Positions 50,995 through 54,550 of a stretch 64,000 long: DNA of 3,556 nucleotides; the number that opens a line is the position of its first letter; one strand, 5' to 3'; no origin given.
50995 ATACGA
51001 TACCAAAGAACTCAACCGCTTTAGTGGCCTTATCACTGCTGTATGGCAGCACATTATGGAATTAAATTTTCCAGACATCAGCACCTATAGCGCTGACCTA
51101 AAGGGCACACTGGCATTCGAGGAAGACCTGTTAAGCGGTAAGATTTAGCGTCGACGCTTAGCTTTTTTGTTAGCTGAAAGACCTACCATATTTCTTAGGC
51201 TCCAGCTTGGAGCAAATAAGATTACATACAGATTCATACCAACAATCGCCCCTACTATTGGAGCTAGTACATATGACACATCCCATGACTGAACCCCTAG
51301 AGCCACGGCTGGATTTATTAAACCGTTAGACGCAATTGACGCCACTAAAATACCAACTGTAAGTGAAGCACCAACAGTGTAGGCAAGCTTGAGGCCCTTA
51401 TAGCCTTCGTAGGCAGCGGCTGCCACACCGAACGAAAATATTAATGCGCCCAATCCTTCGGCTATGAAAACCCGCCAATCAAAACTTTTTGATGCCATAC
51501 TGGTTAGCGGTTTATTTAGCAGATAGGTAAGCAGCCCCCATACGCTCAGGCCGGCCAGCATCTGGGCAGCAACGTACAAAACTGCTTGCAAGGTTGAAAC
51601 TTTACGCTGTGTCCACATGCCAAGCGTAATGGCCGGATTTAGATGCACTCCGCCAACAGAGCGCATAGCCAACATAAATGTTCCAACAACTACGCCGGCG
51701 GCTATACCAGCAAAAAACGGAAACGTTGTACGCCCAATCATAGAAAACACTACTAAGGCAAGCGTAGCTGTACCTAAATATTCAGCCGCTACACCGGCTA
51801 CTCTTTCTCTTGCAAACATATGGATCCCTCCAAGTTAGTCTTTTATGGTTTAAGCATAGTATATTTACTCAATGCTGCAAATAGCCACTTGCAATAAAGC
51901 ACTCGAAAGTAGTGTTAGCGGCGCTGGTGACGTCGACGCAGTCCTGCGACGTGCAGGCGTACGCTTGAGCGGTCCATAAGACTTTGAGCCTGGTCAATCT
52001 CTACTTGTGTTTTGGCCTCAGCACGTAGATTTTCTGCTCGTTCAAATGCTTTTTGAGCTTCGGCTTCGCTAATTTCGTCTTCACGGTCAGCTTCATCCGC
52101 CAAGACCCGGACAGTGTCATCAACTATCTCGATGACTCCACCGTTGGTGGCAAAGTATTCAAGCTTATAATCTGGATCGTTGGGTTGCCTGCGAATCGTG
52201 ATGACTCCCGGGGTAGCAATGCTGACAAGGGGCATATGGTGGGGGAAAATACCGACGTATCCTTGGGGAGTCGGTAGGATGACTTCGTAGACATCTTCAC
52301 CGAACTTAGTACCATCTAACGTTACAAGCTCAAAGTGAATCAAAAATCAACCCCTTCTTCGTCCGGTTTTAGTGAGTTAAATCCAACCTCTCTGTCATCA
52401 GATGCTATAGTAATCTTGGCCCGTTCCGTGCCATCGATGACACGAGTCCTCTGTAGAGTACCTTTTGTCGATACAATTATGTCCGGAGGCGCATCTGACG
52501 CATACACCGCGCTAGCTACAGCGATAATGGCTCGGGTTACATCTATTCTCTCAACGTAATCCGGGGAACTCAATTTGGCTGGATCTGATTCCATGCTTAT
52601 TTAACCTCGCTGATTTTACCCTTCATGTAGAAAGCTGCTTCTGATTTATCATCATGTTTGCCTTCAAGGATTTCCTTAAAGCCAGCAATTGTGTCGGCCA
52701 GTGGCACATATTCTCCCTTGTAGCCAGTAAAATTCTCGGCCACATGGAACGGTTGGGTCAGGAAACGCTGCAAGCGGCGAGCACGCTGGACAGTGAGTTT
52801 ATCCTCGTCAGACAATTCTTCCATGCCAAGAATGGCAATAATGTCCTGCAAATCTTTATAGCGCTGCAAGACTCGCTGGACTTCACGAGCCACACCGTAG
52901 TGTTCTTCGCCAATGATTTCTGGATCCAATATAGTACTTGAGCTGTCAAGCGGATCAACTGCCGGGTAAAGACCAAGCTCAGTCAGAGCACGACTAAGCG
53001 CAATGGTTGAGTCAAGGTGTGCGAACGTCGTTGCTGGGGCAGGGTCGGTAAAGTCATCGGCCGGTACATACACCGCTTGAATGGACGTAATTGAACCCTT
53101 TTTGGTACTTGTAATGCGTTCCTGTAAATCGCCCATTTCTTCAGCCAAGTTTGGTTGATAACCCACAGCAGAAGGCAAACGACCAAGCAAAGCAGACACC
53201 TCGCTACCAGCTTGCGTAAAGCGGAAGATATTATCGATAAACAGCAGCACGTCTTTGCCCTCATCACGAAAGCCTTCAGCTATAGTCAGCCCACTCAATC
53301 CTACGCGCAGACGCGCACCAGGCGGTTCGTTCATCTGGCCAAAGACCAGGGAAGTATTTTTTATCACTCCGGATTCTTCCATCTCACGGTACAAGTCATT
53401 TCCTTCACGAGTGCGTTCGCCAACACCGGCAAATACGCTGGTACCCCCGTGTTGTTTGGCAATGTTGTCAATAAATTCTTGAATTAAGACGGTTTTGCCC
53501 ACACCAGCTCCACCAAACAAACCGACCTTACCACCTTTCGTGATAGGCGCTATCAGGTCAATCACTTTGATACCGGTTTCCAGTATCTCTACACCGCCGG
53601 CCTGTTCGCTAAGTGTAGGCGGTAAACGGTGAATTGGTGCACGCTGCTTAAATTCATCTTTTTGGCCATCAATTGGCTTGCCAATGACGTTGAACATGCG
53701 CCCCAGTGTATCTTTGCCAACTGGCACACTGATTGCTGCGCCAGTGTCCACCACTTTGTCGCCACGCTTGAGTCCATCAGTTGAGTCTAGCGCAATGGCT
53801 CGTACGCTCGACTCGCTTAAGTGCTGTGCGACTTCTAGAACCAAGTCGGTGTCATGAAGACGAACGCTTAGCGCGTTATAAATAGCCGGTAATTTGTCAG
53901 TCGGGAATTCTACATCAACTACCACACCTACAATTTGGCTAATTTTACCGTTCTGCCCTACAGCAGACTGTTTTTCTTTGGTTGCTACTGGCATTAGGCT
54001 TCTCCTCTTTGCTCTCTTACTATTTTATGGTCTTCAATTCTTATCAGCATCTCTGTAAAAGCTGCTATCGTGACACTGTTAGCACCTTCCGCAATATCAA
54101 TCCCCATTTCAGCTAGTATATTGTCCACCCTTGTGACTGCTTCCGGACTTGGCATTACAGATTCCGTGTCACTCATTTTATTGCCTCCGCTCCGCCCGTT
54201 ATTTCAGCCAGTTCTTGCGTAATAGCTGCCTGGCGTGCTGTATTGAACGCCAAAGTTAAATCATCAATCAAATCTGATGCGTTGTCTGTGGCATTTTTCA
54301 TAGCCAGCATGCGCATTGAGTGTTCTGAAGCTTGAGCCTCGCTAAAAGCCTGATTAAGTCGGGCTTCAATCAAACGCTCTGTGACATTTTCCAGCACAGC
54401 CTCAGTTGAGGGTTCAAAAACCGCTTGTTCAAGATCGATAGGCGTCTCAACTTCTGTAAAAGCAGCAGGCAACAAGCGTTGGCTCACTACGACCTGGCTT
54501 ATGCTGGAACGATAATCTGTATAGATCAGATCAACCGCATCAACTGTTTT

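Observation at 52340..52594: Second extra ORF (84 aa, acidic) coupled between atpD and atpC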

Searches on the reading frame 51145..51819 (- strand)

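Call 8: search_protein_families(library=ncbifam, proteins=[window:51145-51819:-], max_evalue=1)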
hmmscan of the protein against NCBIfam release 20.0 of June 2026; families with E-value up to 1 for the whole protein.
window:51145-51819:- (224 aa): 3 families
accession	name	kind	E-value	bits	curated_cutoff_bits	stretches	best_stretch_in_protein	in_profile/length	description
TIGR00861.1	MIP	subfamily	1.3e-14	54.6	171.25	1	39-198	39-224/224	MIP family channel protein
NF003838.0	PRK05420.1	equivalog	1.8e-07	30.9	256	1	36-101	36-102/231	aquaporin Z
NF045553.1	AquGlycerPorinGla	equivalog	0.031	13.5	400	1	39-91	49-99/290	aquaglyceroporin Gla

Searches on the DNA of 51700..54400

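Call 37: search_rna_families(source=window, start=51700, end=54400, threshold=evalue, max_evalue=1)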
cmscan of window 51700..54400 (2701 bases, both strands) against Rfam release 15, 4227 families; matches with E-value up to 1: 0.
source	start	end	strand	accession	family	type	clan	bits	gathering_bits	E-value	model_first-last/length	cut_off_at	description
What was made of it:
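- On Structured RNA (Rfam families): No Rfam match at E<=1 (call 37).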

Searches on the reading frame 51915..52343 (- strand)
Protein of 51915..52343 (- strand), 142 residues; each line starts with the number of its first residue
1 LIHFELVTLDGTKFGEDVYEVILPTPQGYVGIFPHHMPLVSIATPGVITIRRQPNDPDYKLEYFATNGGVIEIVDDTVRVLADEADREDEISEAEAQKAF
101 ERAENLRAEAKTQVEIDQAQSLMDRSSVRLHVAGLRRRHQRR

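Call 7: search_protein_families(library=pfam, proteins=[window:51915-52343:-], max_evalue=1)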
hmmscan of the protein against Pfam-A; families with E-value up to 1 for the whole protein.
window:51915-52343:- (142 aa): 4 families
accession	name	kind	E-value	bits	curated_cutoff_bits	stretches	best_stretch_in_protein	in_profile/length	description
PF02823.21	ATP-synt_DE_N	-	1.4e-18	67.1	27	1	2-85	1-80/80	ATP synthase, Delta/Epsilon chain, beta-sandwich domain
PF00401.25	ATP-synt_DE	-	5.5e-07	30.1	24.6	1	89-134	1-47/47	ATP synthase, Delta/Epsilon chain, long alpha-helix domain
PF20799.2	PIMT_C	-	0.072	13.5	22.9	1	63-95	46-78/104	Protein-L-isoaspartyl O-methyltransferase, C-terminal domain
PF19553.4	DUF6076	-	0.14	12.4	23.5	1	83-130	115-161/168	Family of unknown function (DUF6076)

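Call 8: search_protein_families(library=ncbifam, proteins=[window:51915-52343:-], max_evalue=1)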
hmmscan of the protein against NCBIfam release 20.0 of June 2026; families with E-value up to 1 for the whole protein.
window:51915-52343:- (142 aa): 21 families
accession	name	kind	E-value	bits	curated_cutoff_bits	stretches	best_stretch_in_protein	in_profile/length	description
TIGR01216.1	ATP_synt_epsi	equivalog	2.8e-27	95.3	67.25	1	1-133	1-129/130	ATP synthase F1 subunit epsilon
NF011322.0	PRK14735.1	equivalog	1.1e-24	86.9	202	1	2-142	3-138/139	F0F1 ATP synthase subunit epsilon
NF001847.0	PRK00571.1-4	equivalog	9.8e-23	80.4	135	1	2-135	4-133/139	F0F1 ATP synthase subunit epsilon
NF001846.0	PRK00571.1-3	equivalog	1.6e-22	80.2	132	1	2-133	4-134/137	F0F1 ATP synthase subunit epsilon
NF009980.0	PRK13446.1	equivalog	5e-22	78.3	129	1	2-135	5-133/136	F0F1 ATP synthase subunit epsilon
NF001851.0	PRK00571.2-4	equivalog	3.9e-17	62.6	131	1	2-119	5-118/135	F0F1 ATP synthase subunit epsilon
NF009979.0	PRK13444.1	equivalog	1.3e-16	61.1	163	1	17-113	21-112/127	F0F1 ATP synthase subunit epsilon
NF009984.0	PRK13450.1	equivalog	4.7e-14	52.5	164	1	5-132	8-130/133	F0F1 ATP synthase subunit epsilon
NF009977.0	PRK13442.1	equivalog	1.4e-11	44.5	80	1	2-101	6-101/102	F0F1 ATP synthase subunit epsilon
NF009982.0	PRK13448.1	equivalog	9.3e-11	42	146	1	2-124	4-120/135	F0F1 ATP synthase subunit epsilon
NF001852.0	PRK00571.2-5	equivalog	1.2e-10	41.7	145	1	4-116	6-116/124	F0F1 ATP synthase subunit epsilon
NF009983.0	PRK13449.1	equivalog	1.8e-10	41.1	106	1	2-86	4-85/88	ATP synthase F1 subunit epsilon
NF011323.0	PRK14736.1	subfamily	3.2e-09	36.8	145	1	2-110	4-108/133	F0F1 ATP synthase subunit epsilon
NF009986.0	PRK13452.1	equivalog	7.7e-09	35.8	207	1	10-131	14-131/145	F0F1 ATP synthase subunit epsilon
NF009978.0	PRK13443.1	equivalog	1.4e-08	35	148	1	3-126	6-128/136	F0F1 ATP synthase subunit epsilon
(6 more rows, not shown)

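Call 28: find_related_loci(query=A1, collection=genome_contigs, flank=4500)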
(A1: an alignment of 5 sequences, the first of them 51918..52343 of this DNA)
Query A1 (142 aa) in genome_contigs; peptide patterns used: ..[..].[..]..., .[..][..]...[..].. (x = any residue, [..] = any of these).
396 stretches matched a pattern; 85 encode a relative of the query (tblastn E <= 1e-3); the best 80 are kept; 80 distinct loci.
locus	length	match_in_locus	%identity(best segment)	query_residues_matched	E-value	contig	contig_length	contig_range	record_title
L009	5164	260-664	89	1-135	1e-79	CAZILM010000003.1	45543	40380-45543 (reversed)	MAG TPA_asm: uncultured Candidatus Saccharibacteria bacterium isolate SRP200132_co1_22 genome assembly, contig: NODE_129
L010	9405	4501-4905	87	1-135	5e-78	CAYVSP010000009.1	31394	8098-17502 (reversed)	MAG TPA_asm: uncultured Candidatus Saccharibacteria bacterium isolate SRP200132_co1_486 genome assembly, contig: NODE_24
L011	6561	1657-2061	87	1-135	4e-76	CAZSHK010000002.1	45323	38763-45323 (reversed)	MAG TPA_asm: uncultured Candidatus Saccharibacteria bacterium isolate SRP200132_co1_696 genome assembly, contig: NODE_13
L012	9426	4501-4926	73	1-142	5e-69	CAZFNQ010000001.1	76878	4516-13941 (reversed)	MAG TPA_asm: uncultured Candidatus Saccharibacteria bacterium isolate SRP200132_co1_509 genome assembly, contig: NODE_41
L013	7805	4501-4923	74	2-142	3e-68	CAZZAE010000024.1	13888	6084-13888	MAG TPA_asm: uncultured Candidatus Saccharibacteria bacterium isolate SRP200132_co1_552 genome assembly, contig: NODE_77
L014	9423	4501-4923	72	1-141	3e-68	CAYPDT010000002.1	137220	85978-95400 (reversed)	MAG TPA_asm: uncultured Candidatus Saccharibacteria bacterium isolate SRP170004_co1_264 genome assembly, contig: NODE_11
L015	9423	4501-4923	70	1-141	1e-65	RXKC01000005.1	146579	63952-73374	MAG: Candidatus Saccharibacteria bacterium isolate AWTP1-31 sample_9_scaffold_18, whole genome shotgun sequence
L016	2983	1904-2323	70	1-141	2e-65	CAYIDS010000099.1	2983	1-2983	MAG TPA_asm: uncultured Candidatus Saccharimonas sp. isolate ERP119705_co18_46 genome assembly, contig: NODE_52376_lengt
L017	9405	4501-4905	72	1-135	1e-64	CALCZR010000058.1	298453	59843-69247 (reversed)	MAG TPA_asm: uncultured Candidatus Saccharibacteria bacterium isolate SRR6231146_bin.58_CONCOCT_v1.1_MAG genome assembly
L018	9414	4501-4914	70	1-138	3e-64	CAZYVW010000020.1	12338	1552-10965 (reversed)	MAG TPA_asm: uncultured Candidatus Saccharibacteria bacterium isolate SRP200132_co1_592 genome assembly, contig: NODE_90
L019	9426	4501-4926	69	1-142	4e-64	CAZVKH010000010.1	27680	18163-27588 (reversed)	MAG TPA_asm: uncultured Candidatus Saccharibacteria bacterium isolate SRP296810_co1_118 genome assembly, contig: NODE_15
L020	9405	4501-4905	70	1-135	5e-63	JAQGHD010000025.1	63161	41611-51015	MAG: Candidatus Saccharibacteria bacterium isolate RYN_424 scaffold_3107980, whole genome shotgun sequence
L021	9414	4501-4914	68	1-138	2e-62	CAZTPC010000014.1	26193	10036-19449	MAG TPA_asm: uncultured Candidatus Saccharibacteria bacterium isolate SRP286056_co2_252 genome assembly, contig: NODE_26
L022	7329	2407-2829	67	1-141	2e-61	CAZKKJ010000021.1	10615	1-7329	MAG TPA_asm: uncultured Candidatus Saccharibacteria bacterium isolate SRP342105_co1_130 genome assembly, contig: NODE_85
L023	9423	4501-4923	65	1-141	6e-61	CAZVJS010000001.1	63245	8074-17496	MAG TPA_asm: uncultured Candidatus Saccharibacteria bacterium isolate SRP200132_co1_71 genome assembly, contig: NODE_658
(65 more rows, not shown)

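Call 70: find_homologous_proteins(query=A3, max_evalue=0.001)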
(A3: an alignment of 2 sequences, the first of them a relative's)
Query A3 (2 sequences) (111 aa, profile of the alignment): 2 proteins with E <= 0.001 among 306 candidates.
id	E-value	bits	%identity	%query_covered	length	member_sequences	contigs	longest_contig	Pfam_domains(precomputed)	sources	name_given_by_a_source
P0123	3.5e-84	298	33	83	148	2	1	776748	-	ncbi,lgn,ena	-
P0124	1.9e-49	186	100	100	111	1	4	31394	-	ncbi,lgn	-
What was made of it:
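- Tried and rejected: It returned only those two proteins, so the context question stayed untested (call 70).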
